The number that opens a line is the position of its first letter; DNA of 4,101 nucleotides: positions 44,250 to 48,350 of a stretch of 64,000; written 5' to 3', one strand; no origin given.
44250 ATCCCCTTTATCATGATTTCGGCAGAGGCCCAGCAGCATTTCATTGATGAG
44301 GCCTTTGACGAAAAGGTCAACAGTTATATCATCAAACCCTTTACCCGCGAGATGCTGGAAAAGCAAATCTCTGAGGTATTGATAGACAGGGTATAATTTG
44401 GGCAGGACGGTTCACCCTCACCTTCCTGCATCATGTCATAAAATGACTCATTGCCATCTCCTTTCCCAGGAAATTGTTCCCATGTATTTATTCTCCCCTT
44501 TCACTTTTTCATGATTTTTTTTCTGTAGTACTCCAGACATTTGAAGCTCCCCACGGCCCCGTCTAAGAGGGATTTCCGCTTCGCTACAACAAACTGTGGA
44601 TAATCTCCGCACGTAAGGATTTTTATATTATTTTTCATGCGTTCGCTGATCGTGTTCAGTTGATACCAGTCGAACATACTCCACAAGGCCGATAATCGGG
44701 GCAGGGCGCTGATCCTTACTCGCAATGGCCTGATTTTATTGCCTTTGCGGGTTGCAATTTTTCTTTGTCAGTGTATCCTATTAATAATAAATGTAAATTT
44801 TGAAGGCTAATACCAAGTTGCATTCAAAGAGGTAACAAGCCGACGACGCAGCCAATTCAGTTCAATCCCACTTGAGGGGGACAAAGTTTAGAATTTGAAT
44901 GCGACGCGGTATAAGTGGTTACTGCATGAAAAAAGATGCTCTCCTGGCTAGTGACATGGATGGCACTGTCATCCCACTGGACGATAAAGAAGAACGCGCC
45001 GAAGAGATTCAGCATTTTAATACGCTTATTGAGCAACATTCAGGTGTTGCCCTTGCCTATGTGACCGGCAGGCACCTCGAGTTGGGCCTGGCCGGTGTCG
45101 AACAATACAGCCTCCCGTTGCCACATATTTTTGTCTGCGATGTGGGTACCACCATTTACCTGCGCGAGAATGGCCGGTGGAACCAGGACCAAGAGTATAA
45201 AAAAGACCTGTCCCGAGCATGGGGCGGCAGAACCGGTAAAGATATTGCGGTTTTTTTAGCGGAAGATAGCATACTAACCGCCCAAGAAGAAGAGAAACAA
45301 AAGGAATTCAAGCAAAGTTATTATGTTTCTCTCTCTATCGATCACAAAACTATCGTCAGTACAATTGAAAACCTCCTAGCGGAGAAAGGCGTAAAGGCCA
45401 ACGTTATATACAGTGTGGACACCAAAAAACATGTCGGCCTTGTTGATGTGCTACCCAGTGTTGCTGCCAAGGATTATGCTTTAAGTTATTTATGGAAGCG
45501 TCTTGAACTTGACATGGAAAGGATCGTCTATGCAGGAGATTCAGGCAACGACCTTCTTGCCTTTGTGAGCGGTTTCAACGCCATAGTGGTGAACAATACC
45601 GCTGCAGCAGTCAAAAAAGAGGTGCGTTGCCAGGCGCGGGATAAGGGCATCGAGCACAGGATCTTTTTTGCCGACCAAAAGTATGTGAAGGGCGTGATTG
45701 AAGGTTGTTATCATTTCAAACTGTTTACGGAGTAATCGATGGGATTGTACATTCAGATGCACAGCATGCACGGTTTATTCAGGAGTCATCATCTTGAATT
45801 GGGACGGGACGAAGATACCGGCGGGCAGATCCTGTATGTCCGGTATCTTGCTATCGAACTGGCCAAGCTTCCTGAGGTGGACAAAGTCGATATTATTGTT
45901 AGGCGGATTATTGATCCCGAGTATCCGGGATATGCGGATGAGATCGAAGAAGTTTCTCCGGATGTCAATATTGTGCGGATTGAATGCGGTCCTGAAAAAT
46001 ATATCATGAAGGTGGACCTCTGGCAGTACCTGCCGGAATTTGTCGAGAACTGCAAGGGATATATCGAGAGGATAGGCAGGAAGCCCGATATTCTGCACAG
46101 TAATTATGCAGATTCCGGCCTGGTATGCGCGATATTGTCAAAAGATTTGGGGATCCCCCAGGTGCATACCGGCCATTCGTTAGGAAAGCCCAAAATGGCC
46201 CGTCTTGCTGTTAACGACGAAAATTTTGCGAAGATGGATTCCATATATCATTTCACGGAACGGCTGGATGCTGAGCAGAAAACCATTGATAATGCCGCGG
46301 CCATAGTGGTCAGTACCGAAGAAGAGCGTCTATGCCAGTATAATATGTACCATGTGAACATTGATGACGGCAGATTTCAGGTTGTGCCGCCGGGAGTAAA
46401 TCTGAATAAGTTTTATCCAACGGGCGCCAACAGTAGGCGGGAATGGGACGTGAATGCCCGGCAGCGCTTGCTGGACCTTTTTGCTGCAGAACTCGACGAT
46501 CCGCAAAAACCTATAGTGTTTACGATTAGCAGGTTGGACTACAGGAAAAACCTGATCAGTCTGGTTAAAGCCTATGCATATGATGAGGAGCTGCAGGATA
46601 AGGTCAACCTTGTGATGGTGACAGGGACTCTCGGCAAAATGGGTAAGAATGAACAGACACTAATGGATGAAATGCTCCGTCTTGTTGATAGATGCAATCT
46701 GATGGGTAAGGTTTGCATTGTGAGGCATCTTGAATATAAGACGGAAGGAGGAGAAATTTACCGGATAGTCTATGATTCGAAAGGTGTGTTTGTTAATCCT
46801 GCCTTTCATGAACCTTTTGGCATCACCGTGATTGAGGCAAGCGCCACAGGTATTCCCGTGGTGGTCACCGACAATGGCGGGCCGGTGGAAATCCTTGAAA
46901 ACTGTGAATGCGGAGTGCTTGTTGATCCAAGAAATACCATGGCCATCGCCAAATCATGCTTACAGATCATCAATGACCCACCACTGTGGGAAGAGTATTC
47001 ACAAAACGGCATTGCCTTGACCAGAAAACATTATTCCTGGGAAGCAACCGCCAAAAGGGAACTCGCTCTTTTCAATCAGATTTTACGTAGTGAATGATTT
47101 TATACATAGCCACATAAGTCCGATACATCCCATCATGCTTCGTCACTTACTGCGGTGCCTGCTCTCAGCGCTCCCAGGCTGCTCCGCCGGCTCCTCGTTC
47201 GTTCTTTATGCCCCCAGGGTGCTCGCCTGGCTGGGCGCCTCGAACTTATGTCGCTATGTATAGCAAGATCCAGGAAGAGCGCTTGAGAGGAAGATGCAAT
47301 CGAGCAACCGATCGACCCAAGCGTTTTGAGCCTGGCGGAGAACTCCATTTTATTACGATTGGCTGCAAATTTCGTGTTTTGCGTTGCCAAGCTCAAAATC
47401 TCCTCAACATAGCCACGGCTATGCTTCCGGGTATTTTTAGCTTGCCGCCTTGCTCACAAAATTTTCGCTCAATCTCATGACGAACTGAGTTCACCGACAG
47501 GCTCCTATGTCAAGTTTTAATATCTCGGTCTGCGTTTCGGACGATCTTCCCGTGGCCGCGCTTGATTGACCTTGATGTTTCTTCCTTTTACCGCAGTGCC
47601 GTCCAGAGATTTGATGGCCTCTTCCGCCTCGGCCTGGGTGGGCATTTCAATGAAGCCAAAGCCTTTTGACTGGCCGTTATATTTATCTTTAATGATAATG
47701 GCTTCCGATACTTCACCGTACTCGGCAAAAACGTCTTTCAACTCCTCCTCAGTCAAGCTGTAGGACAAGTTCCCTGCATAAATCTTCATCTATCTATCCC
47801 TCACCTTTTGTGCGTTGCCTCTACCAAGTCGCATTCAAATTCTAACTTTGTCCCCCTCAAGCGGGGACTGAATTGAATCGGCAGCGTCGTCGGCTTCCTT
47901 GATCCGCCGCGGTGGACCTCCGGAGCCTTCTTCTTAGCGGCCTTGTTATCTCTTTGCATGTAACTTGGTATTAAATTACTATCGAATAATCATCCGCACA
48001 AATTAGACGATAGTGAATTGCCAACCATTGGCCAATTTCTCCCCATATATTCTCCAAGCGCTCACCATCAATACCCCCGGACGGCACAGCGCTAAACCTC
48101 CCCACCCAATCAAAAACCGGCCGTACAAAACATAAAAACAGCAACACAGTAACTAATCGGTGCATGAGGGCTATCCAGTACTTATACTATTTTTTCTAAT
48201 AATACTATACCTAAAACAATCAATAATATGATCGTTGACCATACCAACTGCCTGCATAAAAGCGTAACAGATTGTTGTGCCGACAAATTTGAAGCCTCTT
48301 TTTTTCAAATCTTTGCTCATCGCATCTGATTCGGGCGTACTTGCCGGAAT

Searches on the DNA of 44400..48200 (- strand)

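Call 8: search_rna_families(source=window, start=44400, end=48200, threshold=evalue, max_evalue=10)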
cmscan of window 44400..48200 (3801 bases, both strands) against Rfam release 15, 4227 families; matches with E-value up to 10: 1.
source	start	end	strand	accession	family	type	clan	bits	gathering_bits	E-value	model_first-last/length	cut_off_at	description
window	47970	48038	-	RF01697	Chlorobi-RRM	Cis-reg;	-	37.8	45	1.4e-05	1-73/73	no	Chlorobi-RRM RNA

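Call 9: search_rna_families(source=window, start=47700, end=48200, threshold=evalue, max_evalue=10, show_alignments=3)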
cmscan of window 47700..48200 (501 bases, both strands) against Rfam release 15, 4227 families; matches with E-value up to 10: 3.
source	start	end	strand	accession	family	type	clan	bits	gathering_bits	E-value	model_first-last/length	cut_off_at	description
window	47970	48038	-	RF01697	Chlorobi-RRM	Cis-reg;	-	37.8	45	1.8e-06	1-73/73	no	Chlorobi-RRM RNA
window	47829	47911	-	RF02539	SNOR75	Gene; snRNA; snoRNA; CD-box;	-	17.2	50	1.7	1-87/87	no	Plant small nucleolar RNA SNOR75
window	47816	47870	-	RF01762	whalefall-1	Gene; sRNA;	-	11.6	37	5.4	1-56/56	no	Whalefall-1 RNA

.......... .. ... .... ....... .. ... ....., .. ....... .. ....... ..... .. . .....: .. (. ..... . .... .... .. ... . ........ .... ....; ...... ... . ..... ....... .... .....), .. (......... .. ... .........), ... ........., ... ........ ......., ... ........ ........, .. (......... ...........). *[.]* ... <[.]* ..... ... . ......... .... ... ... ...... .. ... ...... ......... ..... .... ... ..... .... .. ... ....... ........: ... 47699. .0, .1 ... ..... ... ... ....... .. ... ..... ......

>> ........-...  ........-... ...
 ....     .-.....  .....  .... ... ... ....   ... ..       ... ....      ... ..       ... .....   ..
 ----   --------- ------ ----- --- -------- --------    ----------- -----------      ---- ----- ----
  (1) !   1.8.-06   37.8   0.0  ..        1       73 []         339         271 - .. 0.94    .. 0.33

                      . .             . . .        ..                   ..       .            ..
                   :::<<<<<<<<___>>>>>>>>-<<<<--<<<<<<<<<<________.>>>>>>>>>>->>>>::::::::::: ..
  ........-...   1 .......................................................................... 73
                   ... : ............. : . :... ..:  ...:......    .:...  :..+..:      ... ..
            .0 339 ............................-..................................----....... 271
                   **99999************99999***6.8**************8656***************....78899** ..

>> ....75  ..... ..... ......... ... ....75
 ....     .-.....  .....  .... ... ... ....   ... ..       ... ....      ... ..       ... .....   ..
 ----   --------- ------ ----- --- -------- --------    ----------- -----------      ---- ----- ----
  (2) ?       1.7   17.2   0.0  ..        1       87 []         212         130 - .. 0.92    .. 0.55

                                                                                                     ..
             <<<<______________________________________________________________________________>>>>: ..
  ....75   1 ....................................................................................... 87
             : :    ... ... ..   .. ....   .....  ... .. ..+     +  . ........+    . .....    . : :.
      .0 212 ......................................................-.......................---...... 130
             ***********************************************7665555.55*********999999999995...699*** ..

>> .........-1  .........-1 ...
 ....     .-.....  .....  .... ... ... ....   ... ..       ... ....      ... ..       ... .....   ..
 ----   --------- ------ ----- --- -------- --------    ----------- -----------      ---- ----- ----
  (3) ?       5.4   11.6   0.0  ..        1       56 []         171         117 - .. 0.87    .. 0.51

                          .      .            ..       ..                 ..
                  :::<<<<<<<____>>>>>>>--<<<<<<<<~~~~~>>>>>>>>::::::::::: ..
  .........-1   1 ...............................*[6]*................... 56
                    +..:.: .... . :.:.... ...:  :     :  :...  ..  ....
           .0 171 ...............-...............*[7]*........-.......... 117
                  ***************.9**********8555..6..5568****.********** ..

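Call 32: search_rna_families(sources=[L086, L087, L088, L089, L090], threshold=evalue, max_evalue=0.01)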
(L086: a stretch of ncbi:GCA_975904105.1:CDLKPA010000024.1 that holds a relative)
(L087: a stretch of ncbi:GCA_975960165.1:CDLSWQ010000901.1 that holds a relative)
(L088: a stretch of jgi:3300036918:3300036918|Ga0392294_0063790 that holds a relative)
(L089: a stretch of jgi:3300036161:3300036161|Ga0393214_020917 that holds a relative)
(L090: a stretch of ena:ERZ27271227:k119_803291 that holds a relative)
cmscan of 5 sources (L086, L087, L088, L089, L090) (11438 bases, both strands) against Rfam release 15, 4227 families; matches with E-value up to 0.01: 2.
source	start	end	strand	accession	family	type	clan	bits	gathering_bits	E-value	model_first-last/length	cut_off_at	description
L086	4400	4469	+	RF01697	Chlorobi-RRM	Cis-reg;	-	35.3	45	0.00019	1-73/73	no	Chlorobi-RRM RNA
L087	291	360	+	RF01697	Chlorobi-RRM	Cis-reg;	-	35.3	45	0.00019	1-73/73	no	Chlorobi-RRM RNA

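Call 49: search_rna_families(sources=[L002, L004, L010, L011, L013, L019, L021, L027, L015, L047, L043, L014, L005, L003], threshold=gathering)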
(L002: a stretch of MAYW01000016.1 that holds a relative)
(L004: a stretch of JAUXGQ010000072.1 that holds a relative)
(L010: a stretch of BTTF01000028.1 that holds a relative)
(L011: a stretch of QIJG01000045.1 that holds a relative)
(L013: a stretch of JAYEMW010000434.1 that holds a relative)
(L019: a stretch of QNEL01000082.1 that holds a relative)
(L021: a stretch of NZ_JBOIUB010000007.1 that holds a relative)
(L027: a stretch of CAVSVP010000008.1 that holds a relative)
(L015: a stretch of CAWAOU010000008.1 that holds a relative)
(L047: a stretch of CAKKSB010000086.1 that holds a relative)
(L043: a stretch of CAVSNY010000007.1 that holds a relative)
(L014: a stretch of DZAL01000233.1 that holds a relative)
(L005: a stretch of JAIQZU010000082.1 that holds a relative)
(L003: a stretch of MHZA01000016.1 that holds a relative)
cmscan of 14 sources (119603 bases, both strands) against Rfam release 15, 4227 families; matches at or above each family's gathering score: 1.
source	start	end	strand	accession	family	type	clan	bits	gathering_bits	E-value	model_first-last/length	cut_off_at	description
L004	4904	4970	+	RF01697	Chlorobi-RRM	Cis-reg;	-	46.7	45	1.6e-06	1-73/73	no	Chlorobi-RRM RNA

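Call 62: search_dna_similar(query=window:47822-47970:-, collection=plasmids, mode=distant, max_evalue=0.001)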
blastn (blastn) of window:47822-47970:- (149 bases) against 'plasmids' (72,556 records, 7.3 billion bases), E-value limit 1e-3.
No match.

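Call 65: search_with_rna_model(model_id=R1, sources=[L002, L003, L004, L005, L009, L010, L011, L013, L014, L015, L016, L017, L019, L021, L027, L034, L043, L047, L048, L053, L086, L088, L090, L093, L094], max_evalue=0.01, make_alignment=true)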
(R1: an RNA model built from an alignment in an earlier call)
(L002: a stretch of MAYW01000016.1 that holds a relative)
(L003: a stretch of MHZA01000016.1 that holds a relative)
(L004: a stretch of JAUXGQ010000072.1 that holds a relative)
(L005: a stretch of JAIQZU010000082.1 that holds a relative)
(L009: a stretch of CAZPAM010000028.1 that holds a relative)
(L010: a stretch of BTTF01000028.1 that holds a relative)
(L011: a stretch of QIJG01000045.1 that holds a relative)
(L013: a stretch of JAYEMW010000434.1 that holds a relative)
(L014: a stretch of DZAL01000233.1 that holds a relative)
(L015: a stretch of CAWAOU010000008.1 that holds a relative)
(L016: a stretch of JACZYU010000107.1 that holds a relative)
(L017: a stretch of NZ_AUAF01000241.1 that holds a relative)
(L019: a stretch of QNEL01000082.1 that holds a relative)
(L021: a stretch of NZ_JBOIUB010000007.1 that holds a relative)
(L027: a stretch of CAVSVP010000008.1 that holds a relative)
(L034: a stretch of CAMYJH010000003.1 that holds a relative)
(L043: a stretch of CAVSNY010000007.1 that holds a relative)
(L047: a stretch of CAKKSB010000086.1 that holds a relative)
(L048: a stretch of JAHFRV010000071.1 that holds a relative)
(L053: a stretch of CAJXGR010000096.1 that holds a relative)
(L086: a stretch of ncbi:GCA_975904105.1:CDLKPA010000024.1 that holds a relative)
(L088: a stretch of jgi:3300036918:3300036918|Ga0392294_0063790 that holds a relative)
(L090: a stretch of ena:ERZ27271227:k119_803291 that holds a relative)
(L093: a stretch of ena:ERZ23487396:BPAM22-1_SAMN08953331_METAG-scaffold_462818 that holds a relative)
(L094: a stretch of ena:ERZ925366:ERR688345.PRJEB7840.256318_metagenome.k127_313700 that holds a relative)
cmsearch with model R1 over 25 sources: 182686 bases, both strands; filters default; matches with E-value up to 0.01: 25.
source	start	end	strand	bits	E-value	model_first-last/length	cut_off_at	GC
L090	158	267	+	127.3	1.1e-28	1-110/110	no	0.44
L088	827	936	+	127.1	1.3e-28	1-110/110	no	0.45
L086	4391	4499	+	105.1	3.4e-23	1-110/110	no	0.44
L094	175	283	+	81.9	1.8e-17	1-110/110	no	0.41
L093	62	174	+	77.9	1.7e-16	1-110/110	no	0.37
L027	4898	5007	+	49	2.3e-09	1-110/110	no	0.38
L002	4897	5003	+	48.5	3e-09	1-110/110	no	0.32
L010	4892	5003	+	43.7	4.5e-08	1-110/110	no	0.43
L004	4896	5003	+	40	3.8e-07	1-110/110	no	0.44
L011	1104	1208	+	39.5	5e-07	1-110/110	no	0.42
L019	978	1079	+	37.7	1.3e-06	1-110/110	no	0.29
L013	3964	4072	+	37.4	1.6e-06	1-110/110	no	0.28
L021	4898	5003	+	36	3.7e-06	1-110/110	no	0.35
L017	3158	3229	+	32.9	2.1e-05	34-106/110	no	0.29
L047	4896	5003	+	31.8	4e-05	1-110/110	no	0.47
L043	4896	5003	+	31.7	4.1e-05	1-110/110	no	0.47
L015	4898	5003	+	31.1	5.7e-05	1-110/110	no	0.52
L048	4896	5003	+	29.2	0.00017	1-110/110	no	0.46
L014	371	481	+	28.8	0.00021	1-110/110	no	0.35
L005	4901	5003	+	28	0.00034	1-110/110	no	0.38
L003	4895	5001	+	27.4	0.00046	1-110/110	no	0.32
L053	4194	4300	+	27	0.00061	1-110/110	no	0.35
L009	4901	5003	+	26.7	0.00069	1-110/110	no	0.4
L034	4897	5003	+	26.7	0.0007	1-110/110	no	0.46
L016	2344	2449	+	26.1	0.00097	1-110/110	no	0.39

Alignment A6: 25 matches aligned to the model, 128 columns, each read 5' to 3' on its own strand. Consensus structure (alignment columns), stored with it:
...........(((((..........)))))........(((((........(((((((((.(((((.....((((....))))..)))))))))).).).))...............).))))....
